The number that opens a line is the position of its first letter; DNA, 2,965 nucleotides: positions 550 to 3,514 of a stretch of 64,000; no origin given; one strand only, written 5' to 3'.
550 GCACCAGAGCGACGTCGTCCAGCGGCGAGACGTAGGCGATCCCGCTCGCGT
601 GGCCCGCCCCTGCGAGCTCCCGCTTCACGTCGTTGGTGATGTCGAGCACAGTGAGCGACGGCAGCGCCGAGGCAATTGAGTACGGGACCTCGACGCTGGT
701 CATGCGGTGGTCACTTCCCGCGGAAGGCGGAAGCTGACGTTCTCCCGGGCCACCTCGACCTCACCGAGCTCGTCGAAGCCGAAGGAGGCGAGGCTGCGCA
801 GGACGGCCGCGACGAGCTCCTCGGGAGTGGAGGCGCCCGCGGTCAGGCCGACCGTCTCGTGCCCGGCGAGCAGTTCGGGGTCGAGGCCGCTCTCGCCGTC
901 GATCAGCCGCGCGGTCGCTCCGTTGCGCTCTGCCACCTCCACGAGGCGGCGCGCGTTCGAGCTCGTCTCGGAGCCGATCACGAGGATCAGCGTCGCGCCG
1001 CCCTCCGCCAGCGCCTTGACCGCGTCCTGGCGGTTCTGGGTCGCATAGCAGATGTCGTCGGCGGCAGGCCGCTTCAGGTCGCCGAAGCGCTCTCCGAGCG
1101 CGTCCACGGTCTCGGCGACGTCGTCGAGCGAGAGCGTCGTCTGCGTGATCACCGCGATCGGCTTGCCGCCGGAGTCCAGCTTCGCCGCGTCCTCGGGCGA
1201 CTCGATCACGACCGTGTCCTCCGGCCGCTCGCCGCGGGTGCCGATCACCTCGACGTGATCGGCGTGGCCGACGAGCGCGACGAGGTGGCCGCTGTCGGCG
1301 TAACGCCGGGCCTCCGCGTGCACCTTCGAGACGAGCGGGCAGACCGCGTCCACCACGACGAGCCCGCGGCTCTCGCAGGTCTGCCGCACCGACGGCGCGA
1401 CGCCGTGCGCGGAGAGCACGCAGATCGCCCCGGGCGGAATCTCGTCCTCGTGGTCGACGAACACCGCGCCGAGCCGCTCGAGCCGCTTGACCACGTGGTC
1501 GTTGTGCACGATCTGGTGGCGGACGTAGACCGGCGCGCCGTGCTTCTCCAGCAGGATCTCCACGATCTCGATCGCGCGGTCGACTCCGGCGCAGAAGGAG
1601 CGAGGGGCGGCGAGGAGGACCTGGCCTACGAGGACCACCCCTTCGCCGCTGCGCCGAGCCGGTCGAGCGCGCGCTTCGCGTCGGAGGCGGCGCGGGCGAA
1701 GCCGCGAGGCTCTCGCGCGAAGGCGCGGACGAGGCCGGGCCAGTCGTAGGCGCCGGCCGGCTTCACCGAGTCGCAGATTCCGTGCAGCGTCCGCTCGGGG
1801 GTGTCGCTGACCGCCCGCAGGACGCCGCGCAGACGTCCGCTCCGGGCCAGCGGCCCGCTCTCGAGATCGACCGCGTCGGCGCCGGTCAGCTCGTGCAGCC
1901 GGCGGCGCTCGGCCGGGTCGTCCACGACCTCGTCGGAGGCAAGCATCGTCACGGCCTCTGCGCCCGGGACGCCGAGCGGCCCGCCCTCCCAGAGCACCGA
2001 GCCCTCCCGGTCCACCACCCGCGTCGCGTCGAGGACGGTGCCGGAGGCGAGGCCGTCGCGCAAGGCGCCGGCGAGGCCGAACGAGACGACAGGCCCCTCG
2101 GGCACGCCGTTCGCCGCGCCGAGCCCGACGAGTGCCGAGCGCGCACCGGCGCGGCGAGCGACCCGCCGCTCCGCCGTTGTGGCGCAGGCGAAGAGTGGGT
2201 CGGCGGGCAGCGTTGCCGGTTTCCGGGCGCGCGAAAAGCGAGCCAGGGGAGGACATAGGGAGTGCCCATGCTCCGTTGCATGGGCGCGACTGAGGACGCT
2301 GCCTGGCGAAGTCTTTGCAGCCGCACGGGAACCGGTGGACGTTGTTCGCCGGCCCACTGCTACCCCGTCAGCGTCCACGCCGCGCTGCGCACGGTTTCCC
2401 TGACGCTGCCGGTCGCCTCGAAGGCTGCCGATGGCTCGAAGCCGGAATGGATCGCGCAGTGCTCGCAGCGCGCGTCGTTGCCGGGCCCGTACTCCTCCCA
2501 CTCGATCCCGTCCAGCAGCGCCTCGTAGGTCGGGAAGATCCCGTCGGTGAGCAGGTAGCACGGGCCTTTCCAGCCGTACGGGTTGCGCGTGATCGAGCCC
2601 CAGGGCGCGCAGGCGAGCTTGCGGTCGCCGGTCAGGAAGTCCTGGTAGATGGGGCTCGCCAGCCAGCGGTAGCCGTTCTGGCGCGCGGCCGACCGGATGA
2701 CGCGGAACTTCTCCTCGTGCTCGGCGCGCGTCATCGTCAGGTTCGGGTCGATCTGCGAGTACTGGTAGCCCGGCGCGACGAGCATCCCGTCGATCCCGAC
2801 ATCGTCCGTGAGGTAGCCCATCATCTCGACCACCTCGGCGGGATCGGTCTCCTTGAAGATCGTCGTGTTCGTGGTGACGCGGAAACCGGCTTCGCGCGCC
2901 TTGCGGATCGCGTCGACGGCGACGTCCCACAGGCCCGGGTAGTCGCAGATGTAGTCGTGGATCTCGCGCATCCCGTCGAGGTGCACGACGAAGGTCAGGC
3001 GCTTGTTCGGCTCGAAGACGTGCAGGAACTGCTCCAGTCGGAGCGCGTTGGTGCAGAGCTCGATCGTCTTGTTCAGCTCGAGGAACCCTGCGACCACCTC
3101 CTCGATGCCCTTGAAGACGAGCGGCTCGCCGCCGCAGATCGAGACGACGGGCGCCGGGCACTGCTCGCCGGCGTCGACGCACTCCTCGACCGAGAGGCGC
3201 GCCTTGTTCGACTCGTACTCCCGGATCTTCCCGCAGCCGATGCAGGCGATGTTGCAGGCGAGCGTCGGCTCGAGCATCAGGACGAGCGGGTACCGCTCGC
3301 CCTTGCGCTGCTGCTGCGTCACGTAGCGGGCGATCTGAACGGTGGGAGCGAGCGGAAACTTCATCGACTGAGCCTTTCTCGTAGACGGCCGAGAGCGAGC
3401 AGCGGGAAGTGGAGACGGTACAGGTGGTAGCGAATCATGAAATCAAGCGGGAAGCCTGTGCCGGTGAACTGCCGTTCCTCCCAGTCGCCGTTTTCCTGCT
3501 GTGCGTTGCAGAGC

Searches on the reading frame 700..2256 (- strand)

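Call 41: search_protein_families(library=pfam, proteins=[window:700-2256:-], max_evalue=0.001)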
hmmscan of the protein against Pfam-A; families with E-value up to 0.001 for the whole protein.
window:700-2256:- (518 aa): 1 family
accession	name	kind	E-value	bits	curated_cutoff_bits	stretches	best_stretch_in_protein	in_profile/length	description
PF02401.23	LYTB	-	6e-86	288.5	24.5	1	213-489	1-266/267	LytB protein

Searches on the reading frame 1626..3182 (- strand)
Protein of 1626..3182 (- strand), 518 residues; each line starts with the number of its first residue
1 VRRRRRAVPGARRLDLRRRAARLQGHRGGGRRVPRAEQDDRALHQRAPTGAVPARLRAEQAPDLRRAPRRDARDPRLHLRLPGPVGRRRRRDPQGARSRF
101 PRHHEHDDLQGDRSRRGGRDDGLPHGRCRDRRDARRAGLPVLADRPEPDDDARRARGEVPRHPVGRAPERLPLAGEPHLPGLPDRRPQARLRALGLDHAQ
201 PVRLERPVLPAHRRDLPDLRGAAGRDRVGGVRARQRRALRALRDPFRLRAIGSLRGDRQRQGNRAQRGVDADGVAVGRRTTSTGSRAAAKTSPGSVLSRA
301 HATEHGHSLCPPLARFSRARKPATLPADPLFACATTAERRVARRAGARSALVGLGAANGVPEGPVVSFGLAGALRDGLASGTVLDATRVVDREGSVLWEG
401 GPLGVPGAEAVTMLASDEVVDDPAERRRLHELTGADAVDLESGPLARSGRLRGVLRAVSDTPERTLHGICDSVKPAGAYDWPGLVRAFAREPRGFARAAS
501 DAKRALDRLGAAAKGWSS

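Call 41: search_protein_families(library=pfam, proteins=[window:1626-3182:-], max_evalue=0.001)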
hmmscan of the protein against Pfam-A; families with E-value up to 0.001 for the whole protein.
window:1626-3182:- (518 aa): 1 family
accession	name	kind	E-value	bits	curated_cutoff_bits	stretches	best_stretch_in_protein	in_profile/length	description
PF01048.26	PNP_UDP_1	-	0.00025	21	25.1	0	413-460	147-198/233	Phosphorylase superfamily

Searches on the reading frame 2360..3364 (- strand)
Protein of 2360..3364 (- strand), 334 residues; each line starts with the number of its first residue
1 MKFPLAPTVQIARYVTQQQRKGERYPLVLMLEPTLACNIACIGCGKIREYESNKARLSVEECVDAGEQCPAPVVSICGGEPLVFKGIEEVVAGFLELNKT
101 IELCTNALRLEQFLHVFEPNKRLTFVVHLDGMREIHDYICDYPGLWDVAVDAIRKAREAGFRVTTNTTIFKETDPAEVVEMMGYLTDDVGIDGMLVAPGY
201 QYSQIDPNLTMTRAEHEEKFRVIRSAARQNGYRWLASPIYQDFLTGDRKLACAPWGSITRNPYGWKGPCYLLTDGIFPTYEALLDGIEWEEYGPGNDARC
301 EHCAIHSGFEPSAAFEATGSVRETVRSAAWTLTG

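Call 41: search_protein_families(library=pfam, proteins=[window:2360-3364:-], max_evalue=0.001)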
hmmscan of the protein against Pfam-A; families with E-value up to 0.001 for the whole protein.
window:2360-3364:- (334 aa): 2 families
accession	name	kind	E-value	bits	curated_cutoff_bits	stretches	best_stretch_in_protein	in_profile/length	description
PF11946.13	DUF3463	-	4.7e-40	137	31.3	1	194-325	1-132/134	Domain of unknown function (DUF3463)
PF04055.27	Radical_SAM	-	2.3e-16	60.9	29.5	1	32-183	2-164/166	Radical SAM superfamily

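Call 77: find_homologous_proteins(query=window:2360-3364:-, max_evalue=1e-100)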
Query window:2360-3364:- (334 aa): 419 proteins with E <= 1e-100 among 8000 candidates; the best 120 are listed.
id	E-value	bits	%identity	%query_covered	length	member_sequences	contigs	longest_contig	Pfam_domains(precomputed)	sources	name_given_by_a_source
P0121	2.9e-225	765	97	100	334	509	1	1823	PF04055.28,PF11946.14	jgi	jgi:hopanoid biosynthesis associated radical SAM protein HpnH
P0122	3.6e-220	748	94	100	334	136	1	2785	PF04055.28,PF11946.14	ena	-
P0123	3.0e-216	735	92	100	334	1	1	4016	PF04055.28,PF11946.14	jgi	jgi:hopanoid biosynthesis associated radical SAM protein HpnH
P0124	7.8e-216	734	92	100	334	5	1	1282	PF04055.28,PF11946.14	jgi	-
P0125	8.1e-216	734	92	100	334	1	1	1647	PF04055.28,PF11946.14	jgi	jgi:hopanoid biosynthesis associated radical SAM protein HpnH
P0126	5.0e-215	731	91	100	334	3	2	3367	PF04055.28,PF11946.14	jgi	jgi:hopanoid biosynthesis associated radical SAM protein HpnH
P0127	7.6e-215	730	92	100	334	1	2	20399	PF04055.28,PF11946.14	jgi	jgi:hopanoid biosynthesis associated radical SAM protein HpnH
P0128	2.6e-214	729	91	100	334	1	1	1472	PF04055.28,PF11946.14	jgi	jgi:hopanoid biosynthesis associated radical SAM protein HpnH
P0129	7.4e-214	727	91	100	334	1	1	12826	PF04055.28,PF11946.14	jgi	jgi:hopanoid biosynthesis associated radical SAM protein HpnH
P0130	2.4e-212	722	90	100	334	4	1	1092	PF04055.28,PF11946.14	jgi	jgi:hopanoid biosynthesis associated radical SAM protein HpnH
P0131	7.8e-211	717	91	100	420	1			PF04055.28,PF11946.14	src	-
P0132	5.1e-203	692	86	100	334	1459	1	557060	PF04055.28,PF11946.14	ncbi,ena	-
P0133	8.0e-203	691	87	100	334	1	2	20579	PF04055.28,PF11946.14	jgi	jgi:hopanoid biosynthesis associated radical SAM protein HpnH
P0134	3.1e-201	686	84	100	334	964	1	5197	PF04055.28,PF11946.14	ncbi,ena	-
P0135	3.8e-201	685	86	100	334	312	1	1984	PF04055.28,PF11946.14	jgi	-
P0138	1.2e-200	684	84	100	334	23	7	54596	PF04055.28,PF11946.14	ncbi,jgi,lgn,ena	ncbi:MAG TPA: adenosyl-hopene transferase HpnH [Gaiellaceae bacterium]|jgi:hopanoid biosynthesis ass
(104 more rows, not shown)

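Call 78: find_encoding_contigs(protein=P0127, flank=900, max_places=2)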
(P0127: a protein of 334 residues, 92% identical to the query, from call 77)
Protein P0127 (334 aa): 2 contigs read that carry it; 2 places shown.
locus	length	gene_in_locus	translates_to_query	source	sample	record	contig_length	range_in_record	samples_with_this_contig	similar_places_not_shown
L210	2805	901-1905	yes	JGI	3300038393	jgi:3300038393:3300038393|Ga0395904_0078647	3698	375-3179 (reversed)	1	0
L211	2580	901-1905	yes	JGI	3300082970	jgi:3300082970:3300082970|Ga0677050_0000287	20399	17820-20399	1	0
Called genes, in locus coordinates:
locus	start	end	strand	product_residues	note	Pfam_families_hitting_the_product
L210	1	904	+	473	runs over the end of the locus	?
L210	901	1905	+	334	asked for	PF04055:Radical_SAM, PF11946:DUF3463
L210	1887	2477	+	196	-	PF01048:PNP_UDP_1 (faint)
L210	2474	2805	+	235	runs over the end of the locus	?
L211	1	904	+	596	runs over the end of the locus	PF13249:SQHop_cyclase_N, PF07678:TED_complement (faint), PF13249:SQHop_cyclase_N, PF13243:SQHop_cyclase_C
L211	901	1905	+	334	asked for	PF04055:Radical_SAM, PF11946:DUF3463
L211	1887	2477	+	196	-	PF01048:PNP_UDP_1 (faint)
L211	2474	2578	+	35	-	?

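Call 79: find_encoding_contigs(protein=P0129, flank=900, max_places=2)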
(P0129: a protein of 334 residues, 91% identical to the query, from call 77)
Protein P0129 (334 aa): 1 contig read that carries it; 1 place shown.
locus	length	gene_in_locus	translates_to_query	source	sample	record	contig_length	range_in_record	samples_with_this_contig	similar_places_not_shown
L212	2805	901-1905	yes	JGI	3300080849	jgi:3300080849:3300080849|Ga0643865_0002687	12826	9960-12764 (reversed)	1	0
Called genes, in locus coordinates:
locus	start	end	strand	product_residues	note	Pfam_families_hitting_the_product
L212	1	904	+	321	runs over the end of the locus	?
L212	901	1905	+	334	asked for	PF04055:Radical_SAM, PF11946:DUF3463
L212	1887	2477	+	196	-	PF01048:PNP_UDP_1 (faint)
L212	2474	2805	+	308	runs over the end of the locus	PF02401:LYTB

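Call 80: find_encoding_contigs(protein=P0132, flank=900, max_places=2)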
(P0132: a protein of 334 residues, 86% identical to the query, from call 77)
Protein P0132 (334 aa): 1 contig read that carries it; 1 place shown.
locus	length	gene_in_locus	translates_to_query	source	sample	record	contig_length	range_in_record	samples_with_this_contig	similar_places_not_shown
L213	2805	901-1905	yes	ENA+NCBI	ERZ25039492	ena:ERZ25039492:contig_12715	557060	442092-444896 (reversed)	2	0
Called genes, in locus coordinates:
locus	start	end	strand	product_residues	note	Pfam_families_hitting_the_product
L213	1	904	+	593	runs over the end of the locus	PF13249:SQHop_cyclase_N, PF13243:SQHop_cyclase_C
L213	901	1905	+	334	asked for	PF04055:Radical_SAM, PF11946:DUF3463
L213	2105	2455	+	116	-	-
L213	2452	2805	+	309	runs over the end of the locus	PF02401:LYTB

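Call 81: find_encoding_contigs(protein=P0133, flank=900, max_places=2)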
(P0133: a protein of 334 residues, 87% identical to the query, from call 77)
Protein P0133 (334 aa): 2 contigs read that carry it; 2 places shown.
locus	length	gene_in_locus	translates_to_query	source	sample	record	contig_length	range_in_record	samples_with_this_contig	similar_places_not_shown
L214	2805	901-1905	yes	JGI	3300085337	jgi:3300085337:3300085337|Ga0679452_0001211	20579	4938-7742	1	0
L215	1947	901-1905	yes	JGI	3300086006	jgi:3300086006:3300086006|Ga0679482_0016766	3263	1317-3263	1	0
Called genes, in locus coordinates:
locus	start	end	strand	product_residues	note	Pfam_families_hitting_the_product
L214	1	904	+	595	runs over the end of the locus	PF13249:SQHop_cyclase_N, PF13243:SQHop_cyclase_C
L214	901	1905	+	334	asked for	PF04055:Radical_SAM, PF11946:DUF3463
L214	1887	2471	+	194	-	PF01048:PNP_UDP_1 (faint)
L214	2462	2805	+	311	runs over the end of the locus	PF02401:LYTB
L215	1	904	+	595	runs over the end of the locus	PF13249:SQHop_cyclase_N, PF13243:SQHop_cyclase_C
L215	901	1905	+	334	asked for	PF04055:Radical_SAM, PF11946:DUF3463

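Call 82: find_encoding_contigs(protein=P0138, flank=900, max_places=3)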
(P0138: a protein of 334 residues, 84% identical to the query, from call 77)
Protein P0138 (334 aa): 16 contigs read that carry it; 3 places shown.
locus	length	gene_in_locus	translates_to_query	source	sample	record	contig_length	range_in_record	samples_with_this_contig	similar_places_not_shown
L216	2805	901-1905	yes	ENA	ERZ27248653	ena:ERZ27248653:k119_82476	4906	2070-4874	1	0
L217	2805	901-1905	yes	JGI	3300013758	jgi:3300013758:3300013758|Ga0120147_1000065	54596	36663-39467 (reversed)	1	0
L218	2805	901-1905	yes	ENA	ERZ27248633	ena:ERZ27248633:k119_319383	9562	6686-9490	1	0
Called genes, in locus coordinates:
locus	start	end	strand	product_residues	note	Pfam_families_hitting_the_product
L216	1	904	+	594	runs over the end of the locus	PF13249:SQHop_cyclase_N, PF13243:SQHop_cyclase_C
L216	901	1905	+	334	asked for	PF04055:Radical_SAM, PF11946:DUF3463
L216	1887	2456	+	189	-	PF01048:PNP_UDP_1 (weak)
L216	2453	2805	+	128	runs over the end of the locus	?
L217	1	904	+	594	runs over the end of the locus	PF13249:SQHop_cyclase_N, PF13243:SQHop_cyclase_C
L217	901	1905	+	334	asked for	PF04055:Radical_SAM, PF11946:DUF3463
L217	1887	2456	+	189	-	PF01048:PNP_UDP_1 (weak)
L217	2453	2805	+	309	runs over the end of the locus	PF02401:LYTB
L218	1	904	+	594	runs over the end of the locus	PF13249:SQHop_cyclase_N, PF13243:SQHop_cyclase_C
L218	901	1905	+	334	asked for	PF04055:Radical_SAM, PF11946:DUF3463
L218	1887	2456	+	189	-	PF01048:PNP_UDP_1 (weak)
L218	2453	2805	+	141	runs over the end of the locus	?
